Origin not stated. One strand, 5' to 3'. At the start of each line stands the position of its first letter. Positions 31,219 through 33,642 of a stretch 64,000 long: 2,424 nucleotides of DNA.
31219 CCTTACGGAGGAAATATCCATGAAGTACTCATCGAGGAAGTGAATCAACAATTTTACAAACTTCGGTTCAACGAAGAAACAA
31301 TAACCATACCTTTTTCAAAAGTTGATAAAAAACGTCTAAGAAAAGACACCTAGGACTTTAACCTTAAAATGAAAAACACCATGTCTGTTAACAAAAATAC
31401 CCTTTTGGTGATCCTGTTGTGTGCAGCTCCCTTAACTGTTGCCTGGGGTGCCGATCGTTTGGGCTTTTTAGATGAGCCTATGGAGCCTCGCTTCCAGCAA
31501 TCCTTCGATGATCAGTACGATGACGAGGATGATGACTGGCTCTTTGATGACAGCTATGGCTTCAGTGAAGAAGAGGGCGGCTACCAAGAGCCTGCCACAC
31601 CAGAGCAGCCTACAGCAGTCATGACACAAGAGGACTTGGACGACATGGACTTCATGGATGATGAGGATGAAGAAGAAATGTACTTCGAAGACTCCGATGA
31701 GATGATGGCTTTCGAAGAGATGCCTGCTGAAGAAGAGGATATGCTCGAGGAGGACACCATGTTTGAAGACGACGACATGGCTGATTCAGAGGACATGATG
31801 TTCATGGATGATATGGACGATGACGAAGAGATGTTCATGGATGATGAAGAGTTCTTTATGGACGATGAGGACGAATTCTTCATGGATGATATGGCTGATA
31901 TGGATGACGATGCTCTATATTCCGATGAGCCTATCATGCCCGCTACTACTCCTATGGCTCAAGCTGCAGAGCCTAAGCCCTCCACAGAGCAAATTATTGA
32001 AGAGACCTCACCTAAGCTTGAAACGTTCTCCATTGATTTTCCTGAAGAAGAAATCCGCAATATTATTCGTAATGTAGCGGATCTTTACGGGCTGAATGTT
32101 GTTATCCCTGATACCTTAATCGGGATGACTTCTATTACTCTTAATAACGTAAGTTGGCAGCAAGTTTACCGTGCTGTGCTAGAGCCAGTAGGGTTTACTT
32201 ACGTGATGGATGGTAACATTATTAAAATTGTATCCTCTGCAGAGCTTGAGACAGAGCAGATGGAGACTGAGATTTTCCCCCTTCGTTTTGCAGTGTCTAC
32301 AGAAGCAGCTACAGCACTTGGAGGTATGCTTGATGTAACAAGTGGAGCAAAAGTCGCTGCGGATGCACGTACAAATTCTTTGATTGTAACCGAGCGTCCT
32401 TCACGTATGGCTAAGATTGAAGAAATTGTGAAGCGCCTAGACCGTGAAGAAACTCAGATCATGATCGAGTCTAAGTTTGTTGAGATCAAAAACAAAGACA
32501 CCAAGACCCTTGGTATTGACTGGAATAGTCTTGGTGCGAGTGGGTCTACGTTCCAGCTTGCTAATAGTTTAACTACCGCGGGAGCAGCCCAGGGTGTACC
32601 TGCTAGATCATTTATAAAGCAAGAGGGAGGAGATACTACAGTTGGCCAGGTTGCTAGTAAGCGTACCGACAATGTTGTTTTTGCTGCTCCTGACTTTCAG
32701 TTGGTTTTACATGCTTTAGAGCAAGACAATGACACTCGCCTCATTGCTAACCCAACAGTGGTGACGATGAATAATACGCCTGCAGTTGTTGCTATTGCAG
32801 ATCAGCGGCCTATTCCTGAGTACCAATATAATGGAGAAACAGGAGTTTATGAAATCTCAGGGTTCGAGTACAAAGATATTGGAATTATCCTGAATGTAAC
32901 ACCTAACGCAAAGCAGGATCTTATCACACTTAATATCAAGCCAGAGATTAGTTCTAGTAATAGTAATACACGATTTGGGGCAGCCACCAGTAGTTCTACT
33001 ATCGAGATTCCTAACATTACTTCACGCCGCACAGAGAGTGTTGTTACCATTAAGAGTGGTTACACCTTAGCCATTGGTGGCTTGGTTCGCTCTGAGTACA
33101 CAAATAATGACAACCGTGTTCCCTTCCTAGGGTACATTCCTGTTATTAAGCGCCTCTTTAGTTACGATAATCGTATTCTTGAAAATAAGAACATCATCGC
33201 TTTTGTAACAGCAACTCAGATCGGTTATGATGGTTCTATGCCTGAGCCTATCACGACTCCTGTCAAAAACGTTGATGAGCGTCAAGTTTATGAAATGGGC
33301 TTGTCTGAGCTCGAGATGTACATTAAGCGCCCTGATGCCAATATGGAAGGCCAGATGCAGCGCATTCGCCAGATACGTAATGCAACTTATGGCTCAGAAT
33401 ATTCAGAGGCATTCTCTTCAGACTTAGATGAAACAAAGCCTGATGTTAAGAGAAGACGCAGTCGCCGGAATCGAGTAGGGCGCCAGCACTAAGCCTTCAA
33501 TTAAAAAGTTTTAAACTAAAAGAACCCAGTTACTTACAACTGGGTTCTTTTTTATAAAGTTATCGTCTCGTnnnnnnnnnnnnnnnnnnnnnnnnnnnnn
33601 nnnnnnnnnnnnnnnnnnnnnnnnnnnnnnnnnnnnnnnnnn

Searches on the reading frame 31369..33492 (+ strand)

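Call 40: search_protein_families(library=pfam, proteins=[window:31369-33492:+], max_evalue=0.00001)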
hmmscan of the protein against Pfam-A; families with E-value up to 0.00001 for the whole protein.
window:31369-33492:+ (707 aa): 2 families
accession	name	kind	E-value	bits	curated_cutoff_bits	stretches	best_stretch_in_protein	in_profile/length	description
PF00263.26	Secretin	-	6.3e-38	130.5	27.5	1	449-616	1-166/169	Bacterial type II and III secretion system protein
PF03958.22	Secretin_N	-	2.9e-15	56.7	28.2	1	300-363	1-69/69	Bacterial type II/III secretion system short domain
